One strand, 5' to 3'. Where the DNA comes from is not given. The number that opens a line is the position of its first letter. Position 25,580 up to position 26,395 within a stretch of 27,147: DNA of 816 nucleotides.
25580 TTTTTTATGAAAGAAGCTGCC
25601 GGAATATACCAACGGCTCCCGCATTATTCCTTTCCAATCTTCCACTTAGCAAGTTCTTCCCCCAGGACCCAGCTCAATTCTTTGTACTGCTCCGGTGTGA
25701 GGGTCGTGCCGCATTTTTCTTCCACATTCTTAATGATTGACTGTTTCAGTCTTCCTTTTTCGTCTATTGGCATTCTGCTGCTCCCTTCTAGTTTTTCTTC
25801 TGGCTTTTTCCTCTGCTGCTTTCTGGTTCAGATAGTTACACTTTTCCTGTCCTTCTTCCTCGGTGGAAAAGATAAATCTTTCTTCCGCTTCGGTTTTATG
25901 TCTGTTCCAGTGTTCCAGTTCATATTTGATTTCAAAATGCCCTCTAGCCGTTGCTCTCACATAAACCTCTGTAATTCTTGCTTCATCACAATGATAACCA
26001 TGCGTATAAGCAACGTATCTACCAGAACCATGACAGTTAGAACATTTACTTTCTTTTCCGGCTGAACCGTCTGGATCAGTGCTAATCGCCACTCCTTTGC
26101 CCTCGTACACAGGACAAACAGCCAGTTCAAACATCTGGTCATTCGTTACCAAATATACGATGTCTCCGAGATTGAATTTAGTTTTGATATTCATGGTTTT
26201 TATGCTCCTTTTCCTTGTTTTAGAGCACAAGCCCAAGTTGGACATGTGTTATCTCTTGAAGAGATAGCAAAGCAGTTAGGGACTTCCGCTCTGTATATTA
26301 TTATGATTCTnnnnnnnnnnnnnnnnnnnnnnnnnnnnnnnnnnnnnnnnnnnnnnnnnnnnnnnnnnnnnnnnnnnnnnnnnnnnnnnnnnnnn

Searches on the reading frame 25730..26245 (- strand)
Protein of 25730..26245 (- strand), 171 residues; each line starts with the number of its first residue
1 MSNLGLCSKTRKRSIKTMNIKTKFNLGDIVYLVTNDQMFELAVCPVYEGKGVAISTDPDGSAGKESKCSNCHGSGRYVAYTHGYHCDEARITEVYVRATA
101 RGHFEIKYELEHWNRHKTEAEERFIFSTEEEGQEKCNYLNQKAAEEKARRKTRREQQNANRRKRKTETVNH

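Call 7: search_protein_families(library=pfam, proteins=[window:25730-26245:-], max_evalue=0.01)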
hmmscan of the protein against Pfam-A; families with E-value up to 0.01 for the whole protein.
window:25730-26245:- (171 aa): 1 family
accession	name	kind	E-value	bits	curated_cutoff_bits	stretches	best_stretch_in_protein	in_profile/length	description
PF00684.25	DnaJ_CXXCXGXG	-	0.0022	18.7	32.7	1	42-86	16-61/65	DnaJ central domain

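Call 86: search_protein_families(library=padloc, proteins=[window:25730-26245:-], max_evalue=0.001)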
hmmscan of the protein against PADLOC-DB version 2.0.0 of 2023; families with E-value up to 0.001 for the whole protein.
window:25730-26245:- (171 aa): 0 families
